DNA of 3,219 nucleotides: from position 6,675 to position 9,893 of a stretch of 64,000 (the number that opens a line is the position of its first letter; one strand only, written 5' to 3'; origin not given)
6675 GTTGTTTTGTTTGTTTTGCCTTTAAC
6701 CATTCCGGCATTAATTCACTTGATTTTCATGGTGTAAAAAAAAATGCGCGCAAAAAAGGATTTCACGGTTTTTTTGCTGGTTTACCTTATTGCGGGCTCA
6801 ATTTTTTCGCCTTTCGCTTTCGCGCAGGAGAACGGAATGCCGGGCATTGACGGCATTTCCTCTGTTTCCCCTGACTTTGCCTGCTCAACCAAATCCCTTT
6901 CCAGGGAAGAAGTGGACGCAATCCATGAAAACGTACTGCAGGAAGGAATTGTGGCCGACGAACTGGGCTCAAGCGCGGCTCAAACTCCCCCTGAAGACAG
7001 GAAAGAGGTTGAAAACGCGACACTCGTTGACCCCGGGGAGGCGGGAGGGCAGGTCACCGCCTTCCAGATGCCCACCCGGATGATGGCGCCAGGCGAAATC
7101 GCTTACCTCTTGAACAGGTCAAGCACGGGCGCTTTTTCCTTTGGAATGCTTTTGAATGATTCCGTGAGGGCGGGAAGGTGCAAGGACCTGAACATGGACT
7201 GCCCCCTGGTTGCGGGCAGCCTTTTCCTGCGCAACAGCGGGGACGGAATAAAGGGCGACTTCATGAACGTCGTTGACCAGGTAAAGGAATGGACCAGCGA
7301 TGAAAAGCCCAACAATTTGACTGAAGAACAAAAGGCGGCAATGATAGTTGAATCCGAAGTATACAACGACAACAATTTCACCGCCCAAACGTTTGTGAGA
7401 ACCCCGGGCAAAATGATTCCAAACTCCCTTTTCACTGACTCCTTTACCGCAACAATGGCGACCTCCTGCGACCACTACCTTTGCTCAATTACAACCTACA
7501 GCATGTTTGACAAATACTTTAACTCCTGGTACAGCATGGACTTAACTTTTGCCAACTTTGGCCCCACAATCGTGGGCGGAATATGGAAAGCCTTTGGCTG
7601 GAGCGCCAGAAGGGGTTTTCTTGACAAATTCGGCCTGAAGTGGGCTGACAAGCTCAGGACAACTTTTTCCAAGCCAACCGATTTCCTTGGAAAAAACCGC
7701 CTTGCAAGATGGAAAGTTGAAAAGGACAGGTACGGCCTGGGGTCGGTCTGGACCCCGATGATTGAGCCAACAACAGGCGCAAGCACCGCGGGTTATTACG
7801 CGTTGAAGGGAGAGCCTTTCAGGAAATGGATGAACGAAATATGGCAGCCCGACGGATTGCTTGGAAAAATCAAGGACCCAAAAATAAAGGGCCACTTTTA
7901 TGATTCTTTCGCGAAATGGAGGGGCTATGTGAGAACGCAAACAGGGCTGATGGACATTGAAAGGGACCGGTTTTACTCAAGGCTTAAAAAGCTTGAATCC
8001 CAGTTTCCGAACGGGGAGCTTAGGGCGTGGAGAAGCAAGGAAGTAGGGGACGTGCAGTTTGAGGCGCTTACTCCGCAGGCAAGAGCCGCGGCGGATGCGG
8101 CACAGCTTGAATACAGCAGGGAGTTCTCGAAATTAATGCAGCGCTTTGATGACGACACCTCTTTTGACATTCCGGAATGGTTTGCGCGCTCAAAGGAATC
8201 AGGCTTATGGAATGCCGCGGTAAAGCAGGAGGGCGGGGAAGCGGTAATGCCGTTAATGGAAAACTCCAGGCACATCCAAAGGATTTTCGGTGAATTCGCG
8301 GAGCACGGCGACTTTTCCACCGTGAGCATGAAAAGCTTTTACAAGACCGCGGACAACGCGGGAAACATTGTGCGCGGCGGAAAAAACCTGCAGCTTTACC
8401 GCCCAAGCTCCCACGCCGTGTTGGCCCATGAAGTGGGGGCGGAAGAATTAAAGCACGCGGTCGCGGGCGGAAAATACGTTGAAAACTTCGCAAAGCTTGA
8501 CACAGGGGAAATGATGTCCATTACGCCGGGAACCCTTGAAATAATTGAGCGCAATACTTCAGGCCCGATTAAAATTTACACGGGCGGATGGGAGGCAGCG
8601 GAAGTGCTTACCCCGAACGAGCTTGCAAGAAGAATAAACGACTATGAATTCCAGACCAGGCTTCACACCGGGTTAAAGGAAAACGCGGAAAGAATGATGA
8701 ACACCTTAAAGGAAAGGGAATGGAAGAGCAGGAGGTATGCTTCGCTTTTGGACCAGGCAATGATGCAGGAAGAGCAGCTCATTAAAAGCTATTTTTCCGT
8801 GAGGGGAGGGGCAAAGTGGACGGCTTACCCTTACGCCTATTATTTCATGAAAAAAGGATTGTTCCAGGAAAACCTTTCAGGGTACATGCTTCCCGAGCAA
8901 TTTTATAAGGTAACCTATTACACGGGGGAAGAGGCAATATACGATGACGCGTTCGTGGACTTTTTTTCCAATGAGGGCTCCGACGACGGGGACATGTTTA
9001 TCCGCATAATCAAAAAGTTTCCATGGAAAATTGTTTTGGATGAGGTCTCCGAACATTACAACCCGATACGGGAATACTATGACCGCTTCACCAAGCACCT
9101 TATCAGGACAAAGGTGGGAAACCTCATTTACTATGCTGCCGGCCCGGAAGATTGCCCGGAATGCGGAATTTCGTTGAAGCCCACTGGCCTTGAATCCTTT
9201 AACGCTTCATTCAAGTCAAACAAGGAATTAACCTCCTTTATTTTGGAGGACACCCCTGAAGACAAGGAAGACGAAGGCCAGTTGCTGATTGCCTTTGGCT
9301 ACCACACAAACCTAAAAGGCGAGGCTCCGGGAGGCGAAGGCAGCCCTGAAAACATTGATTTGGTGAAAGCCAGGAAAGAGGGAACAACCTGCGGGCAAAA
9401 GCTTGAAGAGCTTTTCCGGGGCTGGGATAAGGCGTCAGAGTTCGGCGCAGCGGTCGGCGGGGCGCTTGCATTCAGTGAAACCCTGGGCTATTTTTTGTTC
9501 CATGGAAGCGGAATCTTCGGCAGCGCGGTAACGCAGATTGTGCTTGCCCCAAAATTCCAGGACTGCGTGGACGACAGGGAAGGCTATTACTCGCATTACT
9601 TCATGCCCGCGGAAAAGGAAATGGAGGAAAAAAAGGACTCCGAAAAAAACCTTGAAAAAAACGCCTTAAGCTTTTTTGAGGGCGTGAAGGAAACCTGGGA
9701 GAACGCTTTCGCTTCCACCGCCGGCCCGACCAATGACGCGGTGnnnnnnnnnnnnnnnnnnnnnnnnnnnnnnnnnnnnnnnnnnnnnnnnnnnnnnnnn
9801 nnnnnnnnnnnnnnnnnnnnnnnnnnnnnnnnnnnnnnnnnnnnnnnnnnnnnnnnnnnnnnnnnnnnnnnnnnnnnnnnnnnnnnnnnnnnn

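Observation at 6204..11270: Orphan 1508-aa sequon-rich surface protein with a dedicated upstream membrane protein and a strong TATA promoter.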

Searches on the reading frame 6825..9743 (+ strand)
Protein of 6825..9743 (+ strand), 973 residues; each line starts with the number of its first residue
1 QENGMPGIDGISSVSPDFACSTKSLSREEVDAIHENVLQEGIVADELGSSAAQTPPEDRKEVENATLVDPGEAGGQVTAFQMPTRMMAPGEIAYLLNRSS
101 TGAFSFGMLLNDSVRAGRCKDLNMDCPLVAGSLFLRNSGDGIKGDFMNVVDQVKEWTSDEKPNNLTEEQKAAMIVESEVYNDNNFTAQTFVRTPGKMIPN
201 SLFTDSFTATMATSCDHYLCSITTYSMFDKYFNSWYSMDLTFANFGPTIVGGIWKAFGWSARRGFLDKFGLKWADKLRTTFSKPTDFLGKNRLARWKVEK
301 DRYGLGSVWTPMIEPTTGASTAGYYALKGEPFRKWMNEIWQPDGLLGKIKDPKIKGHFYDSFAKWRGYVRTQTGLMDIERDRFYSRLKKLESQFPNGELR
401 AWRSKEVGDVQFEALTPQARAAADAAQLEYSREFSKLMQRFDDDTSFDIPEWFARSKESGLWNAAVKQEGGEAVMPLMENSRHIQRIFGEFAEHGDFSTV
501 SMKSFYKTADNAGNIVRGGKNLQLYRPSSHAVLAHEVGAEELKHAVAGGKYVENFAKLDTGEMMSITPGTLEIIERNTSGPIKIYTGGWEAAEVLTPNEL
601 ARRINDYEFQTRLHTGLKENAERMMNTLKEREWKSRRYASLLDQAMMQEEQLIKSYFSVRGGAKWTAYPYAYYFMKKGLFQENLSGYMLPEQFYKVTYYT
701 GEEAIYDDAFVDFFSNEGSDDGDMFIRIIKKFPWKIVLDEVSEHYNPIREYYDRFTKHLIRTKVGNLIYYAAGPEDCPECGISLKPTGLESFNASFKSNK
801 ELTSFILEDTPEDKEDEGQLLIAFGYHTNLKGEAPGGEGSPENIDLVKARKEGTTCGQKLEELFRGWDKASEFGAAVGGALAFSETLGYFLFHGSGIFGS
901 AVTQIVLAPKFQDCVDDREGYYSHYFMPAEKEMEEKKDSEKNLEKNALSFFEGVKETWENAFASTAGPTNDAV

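Call 32: predict_structure(alignment_id=A2)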
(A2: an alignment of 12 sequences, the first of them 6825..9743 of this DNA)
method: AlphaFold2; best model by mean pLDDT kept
length: 973 residues; sequences in the alignment: 12
mean_pLDDT: 53.5   pTM: 0.44
mean pLDDT of the five models: 53.5, 52.9, 51.7, 47.9, 46.7
residues with pLDDT >= 90: 35; 70-90: 288; 50-70: 76; < 50: 574
segments of 3 or more residues with pLDDT < 50: 1-164, 176-277, 279-281, 635-829, 833-840, 865-906, 917-973
pLDDT, mean of each block of 10 residues (from residue 1): 28 29 39 40 30 33 37 36 36 36 26 29 42 29 34 45 51 48 38 34 29 33 26 28 31 37 37 45 55 74 76 67 76 84 80 78 82 82 85 85 67 84 88 88 82 80 86 79 87 89 84 88 88 87 83 83 82 82 87 91 84 83 80 50 37 39 38 36 29 39 40 31 32 37 36 35 28 37 40 41 32 32 36 46 54 59 52 45 45 38 47 51 40 36 36 41 38 34
secondary structure, 60 per line:
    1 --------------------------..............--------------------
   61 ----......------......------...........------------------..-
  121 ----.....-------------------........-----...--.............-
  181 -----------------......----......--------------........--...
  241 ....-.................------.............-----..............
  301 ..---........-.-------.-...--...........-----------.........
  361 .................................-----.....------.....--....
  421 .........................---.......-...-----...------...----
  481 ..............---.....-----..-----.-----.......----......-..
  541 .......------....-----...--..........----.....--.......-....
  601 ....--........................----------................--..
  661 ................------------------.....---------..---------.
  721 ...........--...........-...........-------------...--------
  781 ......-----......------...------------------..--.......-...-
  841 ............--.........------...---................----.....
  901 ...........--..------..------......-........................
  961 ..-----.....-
elements in order (helices of 4 or more, strands of 3 or more residues): H27-40 E65-70 E77-82 H89-99 E125-129 H149-156 H167-179 E198-203 E208-213 H228-235 H238-244 H246-262 H269-281 H287-302 H306-313 H330-340 H352-393 E399-403 E410-414 H417-445 H449-455 E465-467 E474-476 H481-494 H498-502 E521-527 E532-537 H539-547 E554-557 E563-565 H568-577 E582-586 E589-595 H597-604 H607-630 H641-656 H659-676 E695-699 H720-731 H734-744 H746-756 E770-772 E781-786 E792-797 E804-806 E829-835 E841-845 H846-852 H856-863 H876-891 H896-911 H930-935 H937-962 H968-972

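Call 58: fold_search(model_id=the predicted structure, library=pdb)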
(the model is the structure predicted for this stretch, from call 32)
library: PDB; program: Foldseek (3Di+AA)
matches with E <= 10: 55; with E <= 0.001: 0
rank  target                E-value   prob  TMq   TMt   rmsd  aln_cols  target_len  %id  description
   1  7nkz_A                1.2e+00  0.04  0.07  0.11  29.0       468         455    9  Cryo-EM structure of the cytochrome bd oxidase from M. tuberculosis at 2.5 A resolution (released 2021-09-22)
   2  9a5q_B                2.1e+00  0.05  0.06  0.12  18.4       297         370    9  Integrative model of TKRA-RECF by crosslinking MS and deep learning (released 2024-09-18)
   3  6zz5_AAA              2.7e+00  0.02  0.06  0.12  26.6       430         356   11  Structure of soluble SmhB of the tripartite alpha-pore forming toxin, Smh, from Serratia marcescens. (released 2021-03-31)
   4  9u4r_CA               2.9e+00  0.01  0.06  0.09  30.5       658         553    9  Structure of the intial complex in filament assembly at 3.23 angstroms resolution, conformation 2. (released 2026-03-25)
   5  1ku9_A                3.3e+00  0.05  0.05  0.21  19.7       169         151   11  X-ray Structure of a Methanococcus jannaschii DNA-Binding Protein: Implications for Antibiotic Resistance in Staphyloc (released 2002-12-25)
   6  4k1p_A                3.3e+00  0.03  0.06  0.15  24.7       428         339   10  Structure of the NheA component of the Nhe toxin from Bacillus cereus (released 2013-09-18)
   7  3tnf_B                3.8e+00  0.02  0.07  0.14  23.8       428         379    7  LidA from Legionella in complex with active Rab8a (released 2011-11-02)
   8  5yti                  3.8e+00  0.02  0.07  0.15  18.8       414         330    9  Crystal structure of flagellar hook associated protein-3 (HAP-3: Q5ZW61_LEGPH) from Legionella pneumophila (released 2018-01-17)
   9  2d4y_A                4.1e+00  0.01  0.06  0.11  27.6       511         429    9  Crystal structure of a 49K fragment of HAP1 (FlgK) (released 2006-11-14)
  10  7a27_GGG              4.3e+00  0.04  0.08  0.17  25.5       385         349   10  Structure of soluble SmhA crystal form 2 of the tripartite alpha-pore forming toxin, Smh, from Serratia marcescens. (released 2021-03-31)
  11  1cii                  4.3e+00  0.02  0.06  0.09  47.2       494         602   10  COLICIN IA (released 1998-01-14)
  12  9go6_C                4.5e+00  0.01  0.06  0.09  29.6       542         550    9  Salmonella hook-filament junction complex (released 2025-04-09)
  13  7a27_AAA              4.7e+00  0.03  0.08  0.17  25.5       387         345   10  Structure of soluble SmhA crystal form 2 of the tripartite alpha-pore forming toxin, Smh, from Serratia marcescens. (released 2021-03-31)
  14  7lft_A                4.9e+00  0.02  0.07  0.13  28.4       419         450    9  Cryo-EM structure of human Apo CNGA1 channel in K+/Ca2+ (released 2021-03-10)
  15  3k8w                  4.9e+00  0.02  0.07  0.14  22.8       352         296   12  Crysatl structure of a bacterial cell-surface flagellin N20C45 (released 2010-10-06)
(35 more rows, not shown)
